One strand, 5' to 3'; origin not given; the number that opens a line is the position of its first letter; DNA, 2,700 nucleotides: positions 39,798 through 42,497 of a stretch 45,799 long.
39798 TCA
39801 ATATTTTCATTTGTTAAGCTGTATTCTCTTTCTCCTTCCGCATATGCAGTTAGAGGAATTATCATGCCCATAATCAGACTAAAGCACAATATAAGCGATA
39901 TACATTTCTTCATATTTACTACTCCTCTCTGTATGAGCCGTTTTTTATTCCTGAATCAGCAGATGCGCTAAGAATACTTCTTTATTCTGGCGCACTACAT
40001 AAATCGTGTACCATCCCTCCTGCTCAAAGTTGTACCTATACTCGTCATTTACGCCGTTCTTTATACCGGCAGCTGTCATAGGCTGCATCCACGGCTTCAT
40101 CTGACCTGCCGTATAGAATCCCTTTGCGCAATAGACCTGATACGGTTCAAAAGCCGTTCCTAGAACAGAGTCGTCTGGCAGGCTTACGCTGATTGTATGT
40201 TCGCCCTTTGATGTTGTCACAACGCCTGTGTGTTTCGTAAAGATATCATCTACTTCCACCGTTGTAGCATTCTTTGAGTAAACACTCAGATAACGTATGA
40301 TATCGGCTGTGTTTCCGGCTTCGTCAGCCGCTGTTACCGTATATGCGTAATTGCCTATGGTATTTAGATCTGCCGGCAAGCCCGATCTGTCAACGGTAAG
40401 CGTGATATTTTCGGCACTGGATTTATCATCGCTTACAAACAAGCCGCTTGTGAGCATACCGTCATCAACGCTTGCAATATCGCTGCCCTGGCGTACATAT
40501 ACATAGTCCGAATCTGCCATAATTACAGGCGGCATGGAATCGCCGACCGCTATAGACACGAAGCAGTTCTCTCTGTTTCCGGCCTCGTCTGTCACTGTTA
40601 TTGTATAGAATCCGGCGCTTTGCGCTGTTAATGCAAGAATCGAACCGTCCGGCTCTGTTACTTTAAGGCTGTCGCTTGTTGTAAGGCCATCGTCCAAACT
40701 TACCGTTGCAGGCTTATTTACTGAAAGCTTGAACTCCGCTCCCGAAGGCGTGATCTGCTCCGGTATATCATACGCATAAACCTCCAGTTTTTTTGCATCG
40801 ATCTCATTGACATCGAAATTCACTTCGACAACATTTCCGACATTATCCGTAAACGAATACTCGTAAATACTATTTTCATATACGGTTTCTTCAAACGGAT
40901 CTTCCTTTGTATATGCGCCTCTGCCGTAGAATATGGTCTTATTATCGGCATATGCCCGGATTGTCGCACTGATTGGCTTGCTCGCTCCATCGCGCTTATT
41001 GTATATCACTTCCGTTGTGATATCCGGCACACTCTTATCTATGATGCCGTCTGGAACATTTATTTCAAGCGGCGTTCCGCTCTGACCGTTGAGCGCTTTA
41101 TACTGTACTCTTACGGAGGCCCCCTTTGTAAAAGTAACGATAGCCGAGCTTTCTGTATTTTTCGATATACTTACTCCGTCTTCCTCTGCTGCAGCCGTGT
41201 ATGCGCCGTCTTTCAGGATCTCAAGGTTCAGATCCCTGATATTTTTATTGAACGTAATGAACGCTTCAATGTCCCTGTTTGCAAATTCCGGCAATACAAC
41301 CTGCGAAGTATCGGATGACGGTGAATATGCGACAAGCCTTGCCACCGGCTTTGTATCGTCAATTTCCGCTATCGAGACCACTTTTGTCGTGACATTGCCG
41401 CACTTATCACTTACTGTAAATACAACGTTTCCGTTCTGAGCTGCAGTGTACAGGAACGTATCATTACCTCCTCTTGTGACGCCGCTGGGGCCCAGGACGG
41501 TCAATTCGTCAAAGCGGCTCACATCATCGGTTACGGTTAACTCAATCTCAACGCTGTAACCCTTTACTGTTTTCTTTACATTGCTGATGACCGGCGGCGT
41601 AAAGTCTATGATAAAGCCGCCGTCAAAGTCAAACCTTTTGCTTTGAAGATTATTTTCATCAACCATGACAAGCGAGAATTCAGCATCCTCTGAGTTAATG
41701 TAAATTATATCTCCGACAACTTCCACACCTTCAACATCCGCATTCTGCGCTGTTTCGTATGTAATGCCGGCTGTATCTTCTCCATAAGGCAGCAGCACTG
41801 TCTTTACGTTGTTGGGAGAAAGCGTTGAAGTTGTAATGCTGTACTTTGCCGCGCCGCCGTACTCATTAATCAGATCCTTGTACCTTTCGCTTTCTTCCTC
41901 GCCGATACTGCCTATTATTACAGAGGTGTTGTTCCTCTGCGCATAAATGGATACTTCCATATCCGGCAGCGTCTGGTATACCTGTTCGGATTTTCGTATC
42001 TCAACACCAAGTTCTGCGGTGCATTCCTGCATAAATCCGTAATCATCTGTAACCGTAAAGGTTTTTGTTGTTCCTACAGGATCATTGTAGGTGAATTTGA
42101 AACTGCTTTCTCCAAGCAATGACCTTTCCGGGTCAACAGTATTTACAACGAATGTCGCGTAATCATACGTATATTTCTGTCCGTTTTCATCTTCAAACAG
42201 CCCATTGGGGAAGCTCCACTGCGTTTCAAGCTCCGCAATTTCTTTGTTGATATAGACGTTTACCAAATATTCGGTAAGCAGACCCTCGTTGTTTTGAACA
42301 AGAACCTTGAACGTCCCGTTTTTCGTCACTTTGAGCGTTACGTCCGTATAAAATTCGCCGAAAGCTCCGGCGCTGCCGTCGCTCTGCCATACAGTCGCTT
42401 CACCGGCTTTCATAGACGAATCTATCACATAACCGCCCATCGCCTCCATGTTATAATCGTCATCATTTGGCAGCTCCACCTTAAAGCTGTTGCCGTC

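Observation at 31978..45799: Three-gene surface operon: two giant beta-sandwich proteins plus a dedicated SLH-anchored subtilase, matching no system I can name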

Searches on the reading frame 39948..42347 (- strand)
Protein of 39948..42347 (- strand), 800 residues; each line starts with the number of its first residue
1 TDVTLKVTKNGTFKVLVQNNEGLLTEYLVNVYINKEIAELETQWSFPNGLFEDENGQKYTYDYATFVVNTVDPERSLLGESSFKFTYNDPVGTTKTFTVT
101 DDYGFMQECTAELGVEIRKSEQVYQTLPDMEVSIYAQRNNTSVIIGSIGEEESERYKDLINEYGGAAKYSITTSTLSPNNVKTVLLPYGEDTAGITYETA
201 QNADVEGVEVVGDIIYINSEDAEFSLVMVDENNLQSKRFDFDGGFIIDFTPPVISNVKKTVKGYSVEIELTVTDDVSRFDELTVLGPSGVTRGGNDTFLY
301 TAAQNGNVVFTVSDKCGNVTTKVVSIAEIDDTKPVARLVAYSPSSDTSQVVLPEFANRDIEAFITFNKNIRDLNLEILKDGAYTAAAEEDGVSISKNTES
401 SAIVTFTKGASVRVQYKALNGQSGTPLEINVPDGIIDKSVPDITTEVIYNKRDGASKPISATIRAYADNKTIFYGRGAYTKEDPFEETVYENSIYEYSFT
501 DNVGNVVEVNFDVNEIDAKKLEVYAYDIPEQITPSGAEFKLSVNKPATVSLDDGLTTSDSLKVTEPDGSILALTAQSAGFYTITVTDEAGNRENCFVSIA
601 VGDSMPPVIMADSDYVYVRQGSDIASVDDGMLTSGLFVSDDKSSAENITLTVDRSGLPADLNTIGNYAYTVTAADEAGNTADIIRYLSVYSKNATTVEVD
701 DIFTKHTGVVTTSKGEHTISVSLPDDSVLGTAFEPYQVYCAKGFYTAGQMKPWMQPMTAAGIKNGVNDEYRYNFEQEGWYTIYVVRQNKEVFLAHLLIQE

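Call 70: search_solved_structures(query=A3, max_evalue=1)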
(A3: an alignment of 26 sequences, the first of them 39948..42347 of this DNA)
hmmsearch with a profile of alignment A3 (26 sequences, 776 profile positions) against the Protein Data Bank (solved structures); distinct sequences matched with E-value up to 1: 15.
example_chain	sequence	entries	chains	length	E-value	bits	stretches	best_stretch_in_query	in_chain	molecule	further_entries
7js4_A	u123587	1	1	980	6.3e-10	41.1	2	622-682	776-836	F5/8 type C domain protein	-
2kpn_A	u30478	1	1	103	2.8e-06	29.1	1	625-682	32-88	Bacillolysin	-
7jrm_A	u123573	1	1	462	7.1e-05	24.4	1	622-682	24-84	F5/8 type C domain protein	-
7jrl_A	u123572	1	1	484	7.2e-05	24.4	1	622-682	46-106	F5/8 type C domain protein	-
4m03_A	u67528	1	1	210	0.00079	21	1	195-303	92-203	Serine-rich adhesin for platelets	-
6fwx_A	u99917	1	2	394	0.0095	17.4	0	556-615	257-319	Titin,Titin,Titin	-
4l9d_A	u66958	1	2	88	0.019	16.4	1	644-677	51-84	Protease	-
8cxj_D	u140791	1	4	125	0.021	16.2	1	508-592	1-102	Surface protein R28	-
5fq3_A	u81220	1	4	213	0.064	14.6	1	640-681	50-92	BT_2262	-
5fq7_G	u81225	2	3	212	0.064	14.6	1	640-681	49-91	BT_2262 | BT_2262 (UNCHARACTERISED LIPOPROTEIN)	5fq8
6aem_A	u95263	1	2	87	0.08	14.3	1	644-677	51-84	PKD domain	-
5vst_A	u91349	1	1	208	0.11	13.9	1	555-608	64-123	Biliary glycoprotein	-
3pqh_A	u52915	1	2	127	0.28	12.5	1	474-529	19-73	gene product 138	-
2wim_A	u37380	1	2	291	0.3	12.4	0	563-589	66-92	NEURAL CELL ADHESION MOLECULE 2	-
6gsi_E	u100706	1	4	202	0.78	11.1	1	444-581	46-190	Junctional adhesion molecule A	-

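Call 71: search_protein_families(library=pfam, alignment_id=A3, max_evalue=0.01)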
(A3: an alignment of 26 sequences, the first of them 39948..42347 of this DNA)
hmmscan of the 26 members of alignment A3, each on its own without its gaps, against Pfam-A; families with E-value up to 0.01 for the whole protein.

A. member 1, window:39948-42347:- (800 aa): 2 families
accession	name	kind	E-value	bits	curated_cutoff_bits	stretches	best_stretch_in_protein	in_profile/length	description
PF06832.18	BiPBP_C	-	5.2e-05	23.5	26.8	0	567-594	60-87/90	Penicillin-Binding Protein C-terminus Family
PF16403.11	Bact_surface_Ig-like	-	0.00061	20.2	27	0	645-689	28-71/71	Bacterial surface protein, Ig-like domain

B. families by the number of members that match (of 26 scanned): 18 families
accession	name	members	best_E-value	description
PF16403.11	Bact_surface_Ig-like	22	1.6e-08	Bacterial surface protein, Ig-like domain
PF06832.18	BiPBP_C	9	1e-08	Penicillin-Binding Protein C-terminus Family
PF19077.6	Big_13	7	2.1e-05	Bacterial Ig-like domain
PF12245.14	Big_3_2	7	0.00019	Bacterial Ig-like domain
PF15418.12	DUF4625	4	4.8e-05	Domain of unknown function (DUF4625)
PF23237.1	HYR_4C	4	5.3e-05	HYR-like domain with 4 cysteines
PF02494.22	HYR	4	0.0039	HYR domain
PF18981.6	InlK_D3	3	3.3e-05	Internalin K domain (D3/D4)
PF13750.12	Big_3_3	2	9.2e-05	Bacterial Ig-like domain (group 3)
PF16411.10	SusF_SusE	1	2.5e-05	Outer membrane protein SusF_SusE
PF20164.4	GspA_SrpA_N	1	0.00034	GspA/SrpA SigLec-like domain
PF04234.18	CopC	1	0.00039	CopC domain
PF00801.26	PKD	1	0.00091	PKD domain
PF24312.1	Ig-like_POM152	1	0.0014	Nucleoporin POM152, Ig-like domain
PF18887.5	MBG_3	1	0.0022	MBG domain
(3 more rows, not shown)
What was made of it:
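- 39945..45799 (-): Gene A, 5'-truncated: the anchorless giant secreted protein. 1950 aa lie in the window and about 2408 aa in full-length relatives. It is largely Ig-like (Big/DUF5011-type) domains ending in D-x-x-G-N motifs. The Ig-like assignment comes from a profile of orthologues (calls 70, 71).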
